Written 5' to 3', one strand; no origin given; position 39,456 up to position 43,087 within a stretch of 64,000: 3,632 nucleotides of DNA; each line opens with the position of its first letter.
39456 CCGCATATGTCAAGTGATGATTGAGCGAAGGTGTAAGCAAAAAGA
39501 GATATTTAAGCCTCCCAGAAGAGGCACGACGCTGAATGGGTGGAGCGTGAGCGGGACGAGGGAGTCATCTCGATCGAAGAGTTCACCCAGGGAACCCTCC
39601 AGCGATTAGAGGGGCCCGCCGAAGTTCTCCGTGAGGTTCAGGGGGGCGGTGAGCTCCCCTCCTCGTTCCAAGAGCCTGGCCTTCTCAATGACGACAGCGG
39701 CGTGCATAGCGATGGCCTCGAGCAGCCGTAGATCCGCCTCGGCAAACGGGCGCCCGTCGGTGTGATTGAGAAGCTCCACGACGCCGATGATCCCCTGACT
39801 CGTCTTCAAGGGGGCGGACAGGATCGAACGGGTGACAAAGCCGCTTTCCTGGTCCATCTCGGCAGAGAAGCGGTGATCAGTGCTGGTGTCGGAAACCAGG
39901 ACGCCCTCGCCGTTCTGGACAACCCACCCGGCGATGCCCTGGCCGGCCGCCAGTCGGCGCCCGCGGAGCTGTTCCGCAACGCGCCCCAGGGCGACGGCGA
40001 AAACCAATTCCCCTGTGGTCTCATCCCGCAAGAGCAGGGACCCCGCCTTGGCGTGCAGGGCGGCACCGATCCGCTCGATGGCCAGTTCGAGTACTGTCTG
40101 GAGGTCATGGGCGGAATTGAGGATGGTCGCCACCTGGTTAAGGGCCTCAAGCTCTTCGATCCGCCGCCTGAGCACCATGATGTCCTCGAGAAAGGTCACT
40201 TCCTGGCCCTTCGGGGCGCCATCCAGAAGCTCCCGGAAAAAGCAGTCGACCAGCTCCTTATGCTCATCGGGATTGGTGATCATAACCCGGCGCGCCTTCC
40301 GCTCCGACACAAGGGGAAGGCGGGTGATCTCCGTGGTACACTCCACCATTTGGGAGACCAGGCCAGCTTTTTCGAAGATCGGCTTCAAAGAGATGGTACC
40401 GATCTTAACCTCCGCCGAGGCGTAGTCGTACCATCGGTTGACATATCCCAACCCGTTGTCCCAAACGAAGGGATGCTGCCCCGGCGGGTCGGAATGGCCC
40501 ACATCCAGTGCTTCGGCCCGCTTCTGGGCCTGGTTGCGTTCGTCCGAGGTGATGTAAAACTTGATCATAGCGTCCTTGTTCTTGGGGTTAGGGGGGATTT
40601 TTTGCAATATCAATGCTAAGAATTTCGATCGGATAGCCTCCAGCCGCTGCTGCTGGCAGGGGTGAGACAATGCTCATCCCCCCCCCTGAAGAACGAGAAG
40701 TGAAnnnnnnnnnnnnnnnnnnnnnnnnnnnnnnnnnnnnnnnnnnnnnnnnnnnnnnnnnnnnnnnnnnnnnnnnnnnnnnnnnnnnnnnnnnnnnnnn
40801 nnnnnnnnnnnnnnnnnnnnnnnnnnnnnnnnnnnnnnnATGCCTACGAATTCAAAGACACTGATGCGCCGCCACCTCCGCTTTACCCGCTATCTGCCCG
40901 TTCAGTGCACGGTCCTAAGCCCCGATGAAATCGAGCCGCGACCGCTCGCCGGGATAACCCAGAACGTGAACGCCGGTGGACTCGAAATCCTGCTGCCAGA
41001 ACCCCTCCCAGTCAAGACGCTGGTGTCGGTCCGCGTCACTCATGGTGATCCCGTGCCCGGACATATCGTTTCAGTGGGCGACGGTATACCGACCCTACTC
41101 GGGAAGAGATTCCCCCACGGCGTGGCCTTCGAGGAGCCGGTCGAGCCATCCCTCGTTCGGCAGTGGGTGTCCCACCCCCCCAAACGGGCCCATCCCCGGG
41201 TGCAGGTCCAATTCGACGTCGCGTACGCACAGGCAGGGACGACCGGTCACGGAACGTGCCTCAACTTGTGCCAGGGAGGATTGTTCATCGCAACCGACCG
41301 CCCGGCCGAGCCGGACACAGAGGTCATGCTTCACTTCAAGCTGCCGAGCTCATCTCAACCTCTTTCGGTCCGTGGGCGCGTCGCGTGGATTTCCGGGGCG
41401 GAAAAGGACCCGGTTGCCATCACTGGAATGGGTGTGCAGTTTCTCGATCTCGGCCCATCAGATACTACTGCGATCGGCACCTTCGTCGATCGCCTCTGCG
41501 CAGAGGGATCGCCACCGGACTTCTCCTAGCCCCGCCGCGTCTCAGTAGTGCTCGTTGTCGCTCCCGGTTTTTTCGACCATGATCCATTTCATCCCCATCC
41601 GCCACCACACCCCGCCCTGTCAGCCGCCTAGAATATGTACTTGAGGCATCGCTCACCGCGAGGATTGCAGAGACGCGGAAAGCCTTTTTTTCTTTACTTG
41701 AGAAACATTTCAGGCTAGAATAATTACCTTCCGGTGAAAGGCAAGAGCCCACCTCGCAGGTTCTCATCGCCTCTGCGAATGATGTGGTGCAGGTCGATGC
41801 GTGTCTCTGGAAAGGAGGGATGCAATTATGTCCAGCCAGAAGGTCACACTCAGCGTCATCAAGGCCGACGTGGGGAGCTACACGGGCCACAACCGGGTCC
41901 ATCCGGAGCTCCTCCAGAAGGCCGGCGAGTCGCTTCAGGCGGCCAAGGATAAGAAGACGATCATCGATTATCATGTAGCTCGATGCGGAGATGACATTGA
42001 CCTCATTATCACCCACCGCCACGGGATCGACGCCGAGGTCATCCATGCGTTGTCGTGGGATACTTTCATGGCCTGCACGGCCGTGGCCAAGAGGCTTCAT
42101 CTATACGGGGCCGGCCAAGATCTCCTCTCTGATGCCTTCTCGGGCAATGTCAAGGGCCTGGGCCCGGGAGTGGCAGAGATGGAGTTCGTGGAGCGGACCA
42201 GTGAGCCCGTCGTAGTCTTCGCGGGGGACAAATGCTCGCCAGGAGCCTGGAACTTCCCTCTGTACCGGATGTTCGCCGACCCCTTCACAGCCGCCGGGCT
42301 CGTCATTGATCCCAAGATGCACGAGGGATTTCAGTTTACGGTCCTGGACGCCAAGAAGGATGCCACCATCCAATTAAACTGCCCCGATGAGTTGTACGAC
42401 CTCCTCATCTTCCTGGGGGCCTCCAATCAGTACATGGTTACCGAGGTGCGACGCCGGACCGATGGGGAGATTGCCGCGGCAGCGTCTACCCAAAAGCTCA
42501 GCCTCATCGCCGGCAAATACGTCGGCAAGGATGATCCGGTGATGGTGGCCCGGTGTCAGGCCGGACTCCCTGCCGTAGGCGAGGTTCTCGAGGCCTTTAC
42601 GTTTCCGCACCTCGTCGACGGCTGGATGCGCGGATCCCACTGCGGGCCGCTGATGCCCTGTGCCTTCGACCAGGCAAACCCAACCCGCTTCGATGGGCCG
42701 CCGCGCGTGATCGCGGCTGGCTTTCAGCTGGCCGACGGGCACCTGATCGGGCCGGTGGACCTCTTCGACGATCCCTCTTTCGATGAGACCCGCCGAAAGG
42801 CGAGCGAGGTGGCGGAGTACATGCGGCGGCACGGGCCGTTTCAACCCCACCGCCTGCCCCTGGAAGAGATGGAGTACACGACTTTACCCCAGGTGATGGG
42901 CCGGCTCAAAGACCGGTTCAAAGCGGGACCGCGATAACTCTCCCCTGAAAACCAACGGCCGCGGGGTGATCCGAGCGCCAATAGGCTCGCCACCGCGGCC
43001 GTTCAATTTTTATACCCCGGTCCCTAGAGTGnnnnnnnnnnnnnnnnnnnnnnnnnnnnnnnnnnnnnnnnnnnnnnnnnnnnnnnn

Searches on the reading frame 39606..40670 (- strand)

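Call 86: search_protein_families(library=pfam, proteins=[window:39606-40670:-], max_evalue=0.001)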
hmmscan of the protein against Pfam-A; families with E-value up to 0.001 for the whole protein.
window:39606-40670:- (354 aa): 3 families
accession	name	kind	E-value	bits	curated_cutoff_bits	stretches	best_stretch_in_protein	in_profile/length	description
PF01590.32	GAF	-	2.1e-18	67.5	22.4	1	189-328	1-133/133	GAF domain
PF13185.12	GAF_2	-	1.1e-16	61.7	28.6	1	187-329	1-136/136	GAF domain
PF13492.12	GAF_3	-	1.5e-11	45.3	27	1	190-329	2-128/129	GAF domain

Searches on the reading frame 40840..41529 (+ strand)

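Call 86: search_protein_families(library=pfam, proteins=[window:40840-41529:+], max_evalue=0.001)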
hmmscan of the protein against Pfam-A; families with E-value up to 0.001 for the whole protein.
window:40840-41529:+ (229 aa): 1 family
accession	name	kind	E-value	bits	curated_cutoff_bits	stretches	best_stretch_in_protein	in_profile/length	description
PF07238.19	PilZ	-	3.1e-23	82.5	22.5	2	115-216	2-100/102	PilZ domain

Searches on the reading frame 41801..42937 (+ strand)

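Call 86: search_protein_families(library=pfam, proteins=[window:41801-42937:+], max_evalue=0.001)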
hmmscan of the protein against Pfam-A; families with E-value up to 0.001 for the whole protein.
window:41801-42937:+ (378 aa): 1 family
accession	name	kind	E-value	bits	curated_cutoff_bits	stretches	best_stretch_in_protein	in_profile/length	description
PF01950.21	FBPase_3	-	2.3e-180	599.9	25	1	14-374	1-361/361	Fructose-1,6-bisphosphatase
